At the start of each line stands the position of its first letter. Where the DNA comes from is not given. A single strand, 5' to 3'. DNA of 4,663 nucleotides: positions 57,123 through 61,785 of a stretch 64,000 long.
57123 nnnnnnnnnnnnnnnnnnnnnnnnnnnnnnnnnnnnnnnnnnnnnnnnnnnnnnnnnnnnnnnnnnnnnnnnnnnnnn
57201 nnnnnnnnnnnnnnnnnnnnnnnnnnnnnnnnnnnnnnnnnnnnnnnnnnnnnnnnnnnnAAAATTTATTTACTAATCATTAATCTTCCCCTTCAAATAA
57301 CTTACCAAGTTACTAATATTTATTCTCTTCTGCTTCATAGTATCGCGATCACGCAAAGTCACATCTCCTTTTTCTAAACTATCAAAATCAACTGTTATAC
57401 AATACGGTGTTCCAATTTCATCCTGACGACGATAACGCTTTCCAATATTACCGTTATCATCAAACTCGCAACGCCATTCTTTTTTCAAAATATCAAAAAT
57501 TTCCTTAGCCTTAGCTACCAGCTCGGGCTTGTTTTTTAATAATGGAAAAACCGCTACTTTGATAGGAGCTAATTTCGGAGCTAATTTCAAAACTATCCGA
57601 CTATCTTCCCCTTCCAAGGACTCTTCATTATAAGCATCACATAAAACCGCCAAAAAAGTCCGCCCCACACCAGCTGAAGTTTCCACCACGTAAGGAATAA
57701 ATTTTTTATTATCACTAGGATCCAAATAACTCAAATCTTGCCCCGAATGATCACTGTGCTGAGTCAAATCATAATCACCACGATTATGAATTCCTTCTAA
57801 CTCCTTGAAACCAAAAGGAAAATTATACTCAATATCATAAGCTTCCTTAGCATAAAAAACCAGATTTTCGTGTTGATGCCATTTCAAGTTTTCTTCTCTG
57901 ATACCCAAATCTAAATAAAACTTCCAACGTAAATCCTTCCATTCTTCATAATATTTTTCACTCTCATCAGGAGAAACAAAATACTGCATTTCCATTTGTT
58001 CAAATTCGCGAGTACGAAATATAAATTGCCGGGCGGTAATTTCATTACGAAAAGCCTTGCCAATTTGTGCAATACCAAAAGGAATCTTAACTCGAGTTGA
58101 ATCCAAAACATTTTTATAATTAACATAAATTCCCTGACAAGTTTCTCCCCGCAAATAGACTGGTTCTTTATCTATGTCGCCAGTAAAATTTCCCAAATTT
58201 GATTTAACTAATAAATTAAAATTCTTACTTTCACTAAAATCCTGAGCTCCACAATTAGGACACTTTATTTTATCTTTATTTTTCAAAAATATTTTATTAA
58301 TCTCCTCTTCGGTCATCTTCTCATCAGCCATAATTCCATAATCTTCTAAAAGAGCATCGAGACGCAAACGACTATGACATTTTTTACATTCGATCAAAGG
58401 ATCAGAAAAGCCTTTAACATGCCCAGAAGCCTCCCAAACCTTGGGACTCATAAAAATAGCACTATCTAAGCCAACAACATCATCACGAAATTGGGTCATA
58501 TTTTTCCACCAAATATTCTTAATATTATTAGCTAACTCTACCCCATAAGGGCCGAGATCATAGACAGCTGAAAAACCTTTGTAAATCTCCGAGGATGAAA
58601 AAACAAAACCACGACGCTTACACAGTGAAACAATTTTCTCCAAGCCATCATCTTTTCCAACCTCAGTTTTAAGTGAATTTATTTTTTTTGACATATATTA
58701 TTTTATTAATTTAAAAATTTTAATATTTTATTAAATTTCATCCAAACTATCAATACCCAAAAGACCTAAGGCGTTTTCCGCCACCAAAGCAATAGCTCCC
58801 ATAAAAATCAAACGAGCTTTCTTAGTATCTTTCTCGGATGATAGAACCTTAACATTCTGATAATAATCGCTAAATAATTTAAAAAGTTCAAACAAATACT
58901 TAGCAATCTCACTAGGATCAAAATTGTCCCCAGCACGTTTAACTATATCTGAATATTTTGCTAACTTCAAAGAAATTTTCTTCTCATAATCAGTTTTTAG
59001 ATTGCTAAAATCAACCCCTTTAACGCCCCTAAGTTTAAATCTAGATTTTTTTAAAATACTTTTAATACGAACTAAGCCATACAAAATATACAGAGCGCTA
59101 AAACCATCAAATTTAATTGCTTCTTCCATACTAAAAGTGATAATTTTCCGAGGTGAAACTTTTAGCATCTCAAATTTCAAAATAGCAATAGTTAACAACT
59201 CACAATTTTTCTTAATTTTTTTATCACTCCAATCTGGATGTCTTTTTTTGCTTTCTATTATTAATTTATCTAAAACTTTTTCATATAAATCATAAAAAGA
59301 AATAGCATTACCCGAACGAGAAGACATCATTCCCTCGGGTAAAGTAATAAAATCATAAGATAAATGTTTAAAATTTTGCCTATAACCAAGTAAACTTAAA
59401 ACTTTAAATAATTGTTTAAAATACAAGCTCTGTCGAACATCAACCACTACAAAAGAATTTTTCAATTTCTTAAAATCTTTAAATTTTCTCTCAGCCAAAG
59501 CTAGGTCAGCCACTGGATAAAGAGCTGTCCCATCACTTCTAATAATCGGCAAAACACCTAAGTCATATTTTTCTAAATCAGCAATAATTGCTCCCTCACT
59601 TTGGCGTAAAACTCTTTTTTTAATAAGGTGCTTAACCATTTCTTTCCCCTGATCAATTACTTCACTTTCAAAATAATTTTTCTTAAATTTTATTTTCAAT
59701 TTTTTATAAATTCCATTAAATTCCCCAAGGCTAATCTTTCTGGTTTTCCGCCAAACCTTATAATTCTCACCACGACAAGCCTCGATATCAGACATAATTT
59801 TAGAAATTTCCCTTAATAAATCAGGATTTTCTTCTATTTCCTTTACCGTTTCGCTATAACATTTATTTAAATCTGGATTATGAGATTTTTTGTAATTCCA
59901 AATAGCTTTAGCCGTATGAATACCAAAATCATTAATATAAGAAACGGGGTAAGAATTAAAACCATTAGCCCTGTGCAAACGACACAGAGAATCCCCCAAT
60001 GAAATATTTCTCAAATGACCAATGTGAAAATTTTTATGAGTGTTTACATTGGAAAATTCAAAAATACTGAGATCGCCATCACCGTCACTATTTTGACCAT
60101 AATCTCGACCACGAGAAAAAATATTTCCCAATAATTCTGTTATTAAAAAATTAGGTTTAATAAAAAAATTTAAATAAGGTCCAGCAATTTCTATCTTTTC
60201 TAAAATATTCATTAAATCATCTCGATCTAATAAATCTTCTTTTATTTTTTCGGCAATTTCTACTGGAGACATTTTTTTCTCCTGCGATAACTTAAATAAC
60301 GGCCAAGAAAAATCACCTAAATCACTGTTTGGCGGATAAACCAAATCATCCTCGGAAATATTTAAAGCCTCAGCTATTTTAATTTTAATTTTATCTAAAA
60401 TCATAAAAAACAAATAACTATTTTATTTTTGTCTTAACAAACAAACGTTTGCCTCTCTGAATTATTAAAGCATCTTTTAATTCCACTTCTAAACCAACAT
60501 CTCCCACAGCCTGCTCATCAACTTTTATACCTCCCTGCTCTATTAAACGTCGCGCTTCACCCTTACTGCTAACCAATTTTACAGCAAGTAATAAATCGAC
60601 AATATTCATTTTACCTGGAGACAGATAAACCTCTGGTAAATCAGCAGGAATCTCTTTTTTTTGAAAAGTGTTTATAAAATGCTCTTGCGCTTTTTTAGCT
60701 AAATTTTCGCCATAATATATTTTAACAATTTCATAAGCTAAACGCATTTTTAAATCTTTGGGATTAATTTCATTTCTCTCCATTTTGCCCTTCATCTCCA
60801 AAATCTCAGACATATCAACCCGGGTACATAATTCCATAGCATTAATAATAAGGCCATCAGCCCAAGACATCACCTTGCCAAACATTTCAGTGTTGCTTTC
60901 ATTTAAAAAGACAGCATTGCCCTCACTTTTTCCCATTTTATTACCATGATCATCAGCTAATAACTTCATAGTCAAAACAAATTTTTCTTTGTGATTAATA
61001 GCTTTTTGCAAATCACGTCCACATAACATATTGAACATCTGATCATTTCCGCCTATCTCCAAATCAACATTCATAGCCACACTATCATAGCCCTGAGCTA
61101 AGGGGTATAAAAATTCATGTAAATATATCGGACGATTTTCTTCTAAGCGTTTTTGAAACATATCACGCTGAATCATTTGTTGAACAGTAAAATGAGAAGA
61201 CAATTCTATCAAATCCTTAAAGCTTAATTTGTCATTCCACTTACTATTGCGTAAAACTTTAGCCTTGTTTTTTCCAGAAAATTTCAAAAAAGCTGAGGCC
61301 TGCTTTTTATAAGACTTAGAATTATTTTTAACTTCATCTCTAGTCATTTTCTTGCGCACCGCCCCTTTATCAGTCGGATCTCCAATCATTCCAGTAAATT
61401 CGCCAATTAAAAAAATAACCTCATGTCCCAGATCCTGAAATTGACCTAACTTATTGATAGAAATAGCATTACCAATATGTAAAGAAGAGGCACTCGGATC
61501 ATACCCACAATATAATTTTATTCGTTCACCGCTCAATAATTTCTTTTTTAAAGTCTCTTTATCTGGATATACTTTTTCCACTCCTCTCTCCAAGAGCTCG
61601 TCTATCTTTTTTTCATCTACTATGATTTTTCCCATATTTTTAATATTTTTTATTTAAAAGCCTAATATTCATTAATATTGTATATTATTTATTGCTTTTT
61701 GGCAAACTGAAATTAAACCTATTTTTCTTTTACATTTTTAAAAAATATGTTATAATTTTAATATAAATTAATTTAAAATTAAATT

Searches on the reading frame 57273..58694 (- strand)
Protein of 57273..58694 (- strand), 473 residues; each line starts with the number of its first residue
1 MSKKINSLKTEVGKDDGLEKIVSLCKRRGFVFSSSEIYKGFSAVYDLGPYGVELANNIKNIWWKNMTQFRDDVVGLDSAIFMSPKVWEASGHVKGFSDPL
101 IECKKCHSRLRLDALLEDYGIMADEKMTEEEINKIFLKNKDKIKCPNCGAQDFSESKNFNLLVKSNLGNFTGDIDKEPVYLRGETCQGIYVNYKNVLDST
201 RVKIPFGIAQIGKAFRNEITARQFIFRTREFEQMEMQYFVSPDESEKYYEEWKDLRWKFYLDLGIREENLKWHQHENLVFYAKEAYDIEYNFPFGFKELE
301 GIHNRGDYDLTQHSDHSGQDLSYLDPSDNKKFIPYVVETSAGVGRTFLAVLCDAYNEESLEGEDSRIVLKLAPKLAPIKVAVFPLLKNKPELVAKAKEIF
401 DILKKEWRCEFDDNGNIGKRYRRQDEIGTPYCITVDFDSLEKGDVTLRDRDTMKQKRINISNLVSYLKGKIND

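Call 76: search_protein_families(library=pfam, proteins=[window:57273-58694:-], max_evalue=0.00001)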
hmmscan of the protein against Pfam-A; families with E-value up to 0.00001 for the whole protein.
window:57273-58694:- (473 aa): 2 families
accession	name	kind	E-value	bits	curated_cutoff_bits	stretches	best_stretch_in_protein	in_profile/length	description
PF03129.25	HGTP_anticodon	-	8.9e-24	83.9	21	1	379-468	1-92/94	Anticodon binding domain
PF00587.30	tRNA-synt_2b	-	1.5e-14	54.9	29.3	1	176-351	8-176/179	tRNA synthetase class II core domain (G, H, P, S and T)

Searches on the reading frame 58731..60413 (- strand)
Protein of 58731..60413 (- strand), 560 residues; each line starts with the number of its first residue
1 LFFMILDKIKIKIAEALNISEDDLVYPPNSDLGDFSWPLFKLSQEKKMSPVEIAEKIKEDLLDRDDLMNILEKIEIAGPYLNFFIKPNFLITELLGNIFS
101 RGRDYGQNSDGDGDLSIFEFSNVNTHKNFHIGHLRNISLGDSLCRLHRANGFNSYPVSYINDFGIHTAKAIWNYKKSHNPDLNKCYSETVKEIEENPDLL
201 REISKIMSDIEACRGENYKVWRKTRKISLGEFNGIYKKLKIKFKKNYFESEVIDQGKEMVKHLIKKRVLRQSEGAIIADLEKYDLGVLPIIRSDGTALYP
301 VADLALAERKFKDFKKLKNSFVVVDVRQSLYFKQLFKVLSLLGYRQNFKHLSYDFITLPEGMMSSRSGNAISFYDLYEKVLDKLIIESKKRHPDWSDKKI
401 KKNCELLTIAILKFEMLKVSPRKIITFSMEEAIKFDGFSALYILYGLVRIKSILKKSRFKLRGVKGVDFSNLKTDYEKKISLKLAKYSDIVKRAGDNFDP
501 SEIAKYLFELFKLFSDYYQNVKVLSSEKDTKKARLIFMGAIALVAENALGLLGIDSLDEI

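Call 76: search_protein_families(library=pfam, proteins=[window:58731-60413:-], max_evalue=0.00001)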
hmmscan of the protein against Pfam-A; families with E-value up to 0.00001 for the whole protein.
window:58731-60413:- (560 aa): 3 families
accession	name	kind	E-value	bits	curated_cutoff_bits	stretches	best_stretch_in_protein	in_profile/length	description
PF00750.26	tRNA-synt_1d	-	1.8e-31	109.8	23.3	1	99-417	6-337/349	tRNA synthetases class I (R), catalytic domain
PF05746.21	DALR_1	-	2.3e-23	82.9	22.3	1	443-559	1-116/117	DALR anticodon binding domain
PF03485.21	Arg_tRNA_synt_N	-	9.3e-14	52.3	21.5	1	8-85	6-85/85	Arginyl tRNA synthetase N terminal domain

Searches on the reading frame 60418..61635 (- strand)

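Call 76: search_protein_families(library=pfam, proteins=[window:60418-61635:-], max_evalue=0.00001)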
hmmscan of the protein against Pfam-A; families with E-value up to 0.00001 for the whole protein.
window:60418-61635:- (405 aa): 3 families
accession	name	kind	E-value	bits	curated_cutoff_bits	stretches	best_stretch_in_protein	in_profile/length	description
PF00579.31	tRNA-synt_1b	-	2.5e-71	240.8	21.1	1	36-325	3-292/292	tRNA synthetases class I (W and Y)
PF22421.1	SYY_C-terminal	-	5.3e-11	42.7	27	1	330-399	6-80/83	Tyrosine--tRNA ligase SYY-like C-terminal domain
PF01479.30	S4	-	7.6e-08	32.4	22.8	1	345-388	3-46/48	S4 domain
